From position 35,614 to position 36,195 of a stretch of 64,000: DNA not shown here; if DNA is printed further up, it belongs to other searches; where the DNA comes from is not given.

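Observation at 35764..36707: AbiEii-like nucleotidyltransferase with a small coupled upstream ORF, translationally chained to divIVA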

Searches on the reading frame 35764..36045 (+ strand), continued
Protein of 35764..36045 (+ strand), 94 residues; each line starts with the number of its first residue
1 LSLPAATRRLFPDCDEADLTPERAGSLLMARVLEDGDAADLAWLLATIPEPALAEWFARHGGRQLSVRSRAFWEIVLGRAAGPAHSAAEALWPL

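Call 57: find_encoding_contigs(protein=P0393, flank=5000, max_places=2)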
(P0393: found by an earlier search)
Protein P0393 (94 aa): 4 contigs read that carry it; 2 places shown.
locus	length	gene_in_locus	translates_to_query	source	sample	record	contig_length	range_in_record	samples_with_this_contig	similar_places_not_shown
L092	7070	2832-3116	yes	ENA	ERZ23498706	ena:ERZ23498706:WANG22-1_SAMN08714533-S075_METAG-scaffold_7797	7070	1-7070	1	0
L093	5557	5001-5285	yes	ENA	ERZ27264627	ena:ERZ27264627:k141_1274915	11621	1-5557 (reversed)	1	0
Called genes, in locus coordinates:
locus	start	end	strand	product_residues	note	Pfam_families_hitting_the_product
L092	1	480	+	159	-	?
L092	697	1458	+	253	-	PF02591:Zn_ribbon_9 (weak)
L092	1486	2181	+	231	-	PF01168:Ala_racemase_N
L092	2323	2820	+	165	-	PF05103:DivIVA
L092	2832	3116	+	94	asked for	-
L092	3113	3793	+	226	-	PF08843:AbiEii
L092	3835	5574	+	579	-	PF00501:AMP-binding, PF23562:AMP-binding_C_3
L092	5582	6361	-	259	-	PF00142:Fer4_NifH (faint), PF01656:CbiA, PF06564:CBP_BcsQ, PF09140:MipZ (weak), PF10609:ParA (weak), PF13614:AAA_31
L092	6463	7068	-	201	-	?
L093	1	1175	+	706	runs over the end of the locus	-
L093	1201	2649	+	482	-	PF00884:Sulfatase (weak), PF01663:Phosphodiest (faint)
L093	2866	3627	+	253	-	PF02591:Zn_ribbon_9 (weak)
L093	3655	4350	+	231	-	PF01168:Ala_racemase_N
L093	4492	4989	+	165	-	PF05103:DivIVA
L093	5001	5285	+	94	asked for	-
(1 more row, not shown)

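Call 74: search_protein_families(library=pfam, proteins=[L088:5001-5453:+, L087:5001-5282:+, L092:2832-3113:+, L089:5001-5291:+], max_evalue=1)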
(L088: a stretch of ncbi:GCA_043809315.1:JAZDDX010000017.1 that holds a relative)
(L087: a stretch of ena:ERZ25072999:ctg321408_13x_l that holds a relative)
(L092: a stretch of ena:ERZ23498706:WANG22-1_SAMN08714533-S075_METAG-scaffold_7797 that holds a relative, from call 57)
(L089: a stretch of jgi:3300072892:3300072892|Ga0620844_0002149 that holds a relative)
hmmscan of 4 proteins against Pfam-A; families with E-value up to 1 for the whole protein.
L088:5001-5453:+ (151 aa): 6 families
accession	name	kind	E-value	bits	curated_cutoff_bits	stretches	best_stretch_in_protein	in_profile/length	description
PF12728.13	HTH_17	-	6.6e-07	29.9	27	1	1-47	2-47/51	Helix-turn-helix domain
PF21956.1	DUF6922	-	2.8e-06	27.1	27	1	64-107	6-49/52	Family of unknown function (DUF6922)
PF13551.12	HTH_29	-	2.2e-05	24.9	28.1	1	2-23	14-35/64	Winged helix-turn helix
PF13384.12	HTH_23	-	0.0013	19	24.6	1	1-21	18-38/50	Homeodomain-like domain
PF13518.12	HTH_28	-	0.0016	19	25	1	2-21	14-33/52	Helix-turn-helix domain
PF13560.12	HTH_31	-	0.045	14.5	27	0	2-25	16-39/64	Helix-turn-helix domain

L087:5001-5282:+ (94 aa): 0 families

L092:2832-3113:+ (94 aa): 0 families

L089:5001-5291:+ (97 aa): 1 family
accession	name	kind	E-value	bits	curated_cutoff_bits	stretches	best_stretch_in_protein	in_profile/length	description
PF21956.1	DUF6922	-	0.017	15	27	1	31-58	24-51/52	Family of unknown function (DUF6922)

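Call 80: search_protein_families(library=phrogs, proteins=[window:35764-36045:+], max_evalue=0.01)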
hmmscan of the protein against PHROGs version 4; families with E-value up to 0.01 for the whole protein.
window:35764-36045:+ (94 aa): 0 families

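Call 84: find_related_loci(query=A5, collection=metagenome_contigs, flank=4000)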
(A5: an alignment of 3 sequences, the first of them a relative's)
Query A5 (212 aa) in metagenome_contigs; peptide patterns used: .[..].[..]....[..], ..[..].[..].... (x = any residue, [..] = any of these).
600 stretches matched a pattern (row limit reached: there are more); 542 encode a relative of the query (tblastn E <= 1e-3); the best 80 are kept; 80 distinct loci.
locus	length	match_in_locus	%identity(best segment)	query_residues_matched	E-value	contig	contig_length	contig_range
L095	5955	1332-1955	51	1-210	1e-62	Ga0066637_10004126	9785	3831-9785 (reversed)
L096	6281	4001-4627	49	1-210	3e-62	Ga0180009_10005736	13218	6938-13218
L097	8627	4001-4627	53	1-210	3e-61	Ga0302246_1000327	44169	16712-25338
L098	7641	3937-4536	51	1-202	1e-54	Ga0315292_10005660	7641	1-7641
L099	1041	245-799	41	21-209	2e-47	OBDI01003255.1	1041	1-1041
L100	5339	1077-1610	42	27-209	2e-43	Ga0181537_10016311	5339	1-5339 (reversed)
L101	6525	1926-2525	41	5-209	5e-43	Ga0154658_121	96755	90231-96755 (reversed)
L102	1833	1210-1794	41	1-200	7e-43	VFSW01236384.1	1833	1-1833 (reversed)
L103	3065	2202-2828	39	3-211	2e-42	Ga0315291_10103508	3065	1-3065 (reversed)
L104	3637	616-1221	38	4-209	5e-42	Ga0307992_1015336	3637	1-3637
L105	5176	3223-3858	39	1-209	3e-42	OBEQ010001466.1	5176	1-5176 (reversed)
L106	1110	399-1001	40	6-210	8e-44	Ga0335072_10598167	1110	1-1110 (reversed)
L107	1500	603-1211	41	11-209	4e-43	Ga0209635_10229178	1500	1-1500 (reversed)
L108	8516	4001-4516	44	27-203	9e-42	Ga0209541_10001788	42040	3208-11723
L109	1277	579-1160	42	14-209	3e-43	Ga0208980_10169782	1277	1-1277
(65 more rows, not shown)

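Call 90: search_protein_families(library=pfam, alignment_id=A6, max_evalue=0.00001)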
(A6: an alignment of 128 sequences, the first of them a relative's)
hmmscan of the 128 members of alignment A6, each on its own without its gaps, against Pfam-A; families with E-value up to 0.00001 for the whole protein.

A. member 1, L105:3885-4496:- (204 aa): 1 family
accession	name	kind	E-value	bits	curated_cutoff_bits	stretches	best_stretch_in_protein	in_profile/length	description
PF04509.17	CheC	-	6.6e-08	32.8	22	0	10-46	2-38/38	CheC-like family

B. families by the number of members that match (of 128 scanned): 139 families (the first 25 are shown)
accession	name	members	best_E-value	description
PF00441.29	Acyl-CoA_dh_1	6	1.4e-54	Acyl-CoA dehydrogenase, C-terminal domain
PF02770.24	Acyl-CoA_dh_M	6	6.4e-30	Acyl-CoA dehydrogenase, middle domain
PF08028.16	Acyl-CoA_dh_2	6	3.8e-22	Acyl-CoA dehydrogenase, C-terminal domain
PF00378.25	ECH_1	5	1.4e-61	Enoyl-CoA hydratase/isomerase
PF16113.10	ECH_2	5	8.3e-43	Enoyl-CoA hydratase/isomerase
PF02771.21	Acyl-CoA_dh_N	5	3e-34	Acyl-CoA dehydrogenase, N-terminal domain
PF13635.12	DUF4143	4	4.7e-46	Domain of unknown function (DUF4143)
PF13173.12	AAA_14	4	3.6e-28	AAA domain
PF01551.29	Peptidase_M23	3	1.6e-32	Peptidase family M23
PF00072.30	Response_reg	3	3.4e-26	Response regulator receiver domain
PF08843.17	AbiEii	3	6.7e-20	Nucleotidyl transferase AbiEii toxin, Type IV TA system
PF01053.26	Cys_Met_Meta_PP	2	2e-93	Cys/Met metabolism PLP-dependent enzyme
PF00108.29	Thiolase_N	2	4.1e-92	Thiolase, N-terminal domain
PF06224.18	AlkZ-like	2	1e-64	DNA glycosylase AlkZ-like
PF02163.28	Peptidase_M50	2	1.4e-55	Peptidase family M50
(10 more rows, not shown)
